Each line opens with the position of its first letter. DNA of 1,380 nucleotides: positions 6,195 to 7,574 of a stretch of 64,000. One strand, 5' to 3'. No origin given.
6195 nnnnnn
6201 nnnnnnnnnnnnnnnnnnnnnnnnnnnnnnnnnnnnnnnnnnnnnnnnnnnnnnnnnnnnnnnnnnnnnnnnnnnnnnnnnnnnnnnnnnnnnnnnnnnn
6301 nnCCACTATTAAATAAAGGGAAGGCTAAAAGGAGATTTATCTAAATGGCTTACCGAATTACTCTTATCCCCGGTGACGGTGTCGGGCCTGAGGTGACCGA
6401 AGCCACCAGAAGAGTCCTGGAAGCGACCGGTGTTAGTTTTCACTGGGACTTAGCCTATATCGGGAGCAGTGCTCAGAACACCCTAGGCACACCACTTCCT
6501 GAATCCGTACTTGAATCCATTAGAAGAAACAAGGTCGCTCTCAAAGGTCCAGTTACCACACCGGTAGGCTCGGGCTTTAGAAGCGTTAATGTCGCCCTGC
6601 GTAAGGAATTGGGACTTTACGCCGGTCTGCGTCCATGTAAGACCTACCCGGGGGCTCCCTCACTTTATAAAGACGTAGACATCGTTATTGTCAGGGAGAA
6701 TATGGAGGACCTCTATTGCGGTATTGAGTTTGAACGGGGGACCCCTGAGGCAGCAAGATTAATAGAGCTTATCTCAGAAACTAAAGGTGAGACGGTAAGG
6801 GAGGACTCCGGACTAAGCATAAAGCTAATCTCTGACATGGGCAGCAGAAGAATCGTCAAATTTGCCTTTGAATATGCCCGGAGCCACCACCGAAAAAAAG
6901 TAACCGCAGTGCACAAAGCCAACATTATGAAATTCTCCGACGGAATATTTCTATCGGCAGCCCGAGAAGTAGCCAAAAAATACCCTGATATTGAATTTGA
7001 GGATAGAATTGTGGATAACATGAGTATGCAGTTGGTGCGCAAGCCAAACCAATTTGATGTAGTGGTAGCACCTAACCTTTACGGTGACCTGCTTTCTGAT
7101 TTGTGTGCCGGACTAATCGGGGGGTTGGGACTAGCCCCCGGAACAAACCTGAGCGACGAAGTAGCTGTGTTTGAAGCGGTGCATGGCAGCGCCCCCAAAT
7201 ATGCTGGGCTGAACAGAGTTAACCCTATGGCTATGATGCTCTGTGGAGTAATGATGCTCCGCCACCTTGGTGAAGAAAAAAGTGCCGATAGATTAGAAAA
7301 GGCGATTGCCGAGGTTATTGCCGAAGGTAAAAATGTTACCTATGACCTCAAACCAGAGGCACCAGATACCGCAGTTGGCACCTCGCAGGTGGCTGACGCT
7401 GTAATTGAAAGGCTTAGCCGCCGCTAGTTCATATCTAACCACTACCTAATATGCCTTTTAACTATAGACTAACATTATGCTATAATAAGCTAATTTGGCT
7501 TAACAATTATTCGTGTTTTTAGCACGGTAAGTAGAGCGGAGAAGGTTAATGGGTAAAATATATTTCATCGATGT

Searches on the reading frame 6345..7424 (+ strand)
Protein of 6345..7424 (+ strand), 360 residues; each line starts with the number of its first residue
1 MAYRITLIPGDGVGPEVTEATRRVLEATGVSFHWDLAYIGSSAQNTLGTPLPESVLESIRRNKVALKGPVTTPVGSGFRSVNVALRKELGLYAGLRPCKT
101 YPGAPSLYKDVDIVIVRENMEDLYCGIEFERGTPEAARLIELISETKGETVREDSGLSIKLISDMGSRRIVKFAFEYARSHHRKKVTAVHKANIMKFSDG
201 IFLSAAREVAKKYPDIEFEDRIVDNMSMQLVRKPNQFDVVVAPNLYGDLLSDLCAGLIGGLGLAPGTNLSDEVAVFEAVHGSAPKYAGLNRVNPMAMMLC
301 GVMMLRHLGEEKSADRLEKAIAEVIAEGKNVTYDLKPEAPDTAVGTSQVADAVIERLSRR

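Call 34: search_protein_families(library=pfam, proteins=[window:6345-7424:+], max_evalue=0.00001)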
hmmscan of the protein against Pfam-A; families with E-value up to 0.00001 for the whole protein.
window:6345-7424:+ (360 aa): 1 family
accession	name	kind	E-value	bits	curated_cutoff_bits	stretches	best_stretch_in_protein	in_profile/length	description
PF00180.25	Iso_dh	-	4.3e-109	365.4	27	1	5-353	2-348/348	Isocitrate/isopropylmalate dehydrogenase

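Call 65: find_homologous_proteins(query=window:6345-7424:+, max_evalue=1e-60)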
Query window:6345-7424:+ (360 aa): 8000 proteins with E <= 1e-60 among 8000 candidates; the best 120 are listed.
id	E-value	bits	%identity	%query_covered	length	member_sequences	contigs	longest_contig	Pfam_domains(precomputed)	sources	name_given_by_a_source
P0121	2.6e-234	795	100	100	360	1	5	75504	PF00180.26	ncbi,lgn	-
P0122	9.8e-228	773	97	100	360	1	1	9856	PF00180.26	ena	-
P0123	3.4e-225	765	96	100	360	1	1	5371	PF00180.26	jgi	-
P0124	1.2e-224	763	96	100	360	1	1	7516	PF00180.26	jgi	jgi:isocitrate dehydrogenase (NAD+)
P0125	1.2e-224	763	96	100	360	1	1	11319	PF00180.26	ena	-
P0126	1.7e-224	762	96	100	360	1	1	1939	PF00180.26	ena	-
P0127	1.4e-222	756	95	100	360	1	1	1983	PF00180.26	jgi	-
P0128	7.1e-221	751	95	100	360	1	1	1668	PF00180.26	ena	-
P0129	1.0e-220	750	95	100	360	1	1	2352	PF00180.26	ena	-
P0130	3.6e-220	748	94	100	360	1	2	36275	PF00180.26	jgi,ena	-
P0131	5.0e-220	748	94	100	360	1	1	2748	PF00180.26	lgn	-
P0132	3.0e-219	745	94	100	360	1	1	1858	PF00180.26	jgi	-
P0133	6.5e-219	744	94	100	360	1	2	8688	PF00180.26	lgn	-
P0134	2.2e-218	742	92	100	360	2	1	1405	PF00180.26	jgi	jgi:isocitrate dehydrogenase (NAD+)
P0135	3.4e-218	742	93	100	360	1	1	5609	PF00180.26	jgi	-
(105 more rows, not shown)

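Call 66: find_encoding_contigs(protein=P0121, flank=2000, max_places=5)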
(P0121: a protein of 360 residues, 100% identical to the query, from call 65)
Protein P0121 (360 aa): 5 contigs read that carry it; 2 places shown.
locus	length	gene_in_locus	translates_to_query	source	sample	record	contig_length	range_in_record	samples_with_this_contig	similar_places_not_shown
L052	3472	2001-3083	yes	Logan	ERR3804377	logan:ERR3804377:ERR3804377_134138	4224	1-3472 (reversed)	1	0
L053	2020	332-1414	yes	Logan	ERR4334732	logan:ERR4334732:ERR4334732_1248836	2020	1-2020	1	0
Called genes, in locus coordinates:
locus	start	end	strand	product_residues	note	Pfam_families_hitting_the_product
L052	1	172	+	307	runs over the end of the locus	?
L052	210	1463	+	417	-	PF00330:Aconitase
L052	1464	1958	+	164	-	PF06434:Aconitase_2_N (faint), PF00694:Aconitase_C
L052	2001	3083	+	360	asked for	PF00180:Iso_dh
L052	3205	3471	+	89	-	?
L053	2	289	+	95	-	?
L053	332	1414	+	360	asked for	PF00180:Iso_dh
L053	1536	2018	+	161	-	?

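Call 67: list_cluster_members(proteins=[P0121])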
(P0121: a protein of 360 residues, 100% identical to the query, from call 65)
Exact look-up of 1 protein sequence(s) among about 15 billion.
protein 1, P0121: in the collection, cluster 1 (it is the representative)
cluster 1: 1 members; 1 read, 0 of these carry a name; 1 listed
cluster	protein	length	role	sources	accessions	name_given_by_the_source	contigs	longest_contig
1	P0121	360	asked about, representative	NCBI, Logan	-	-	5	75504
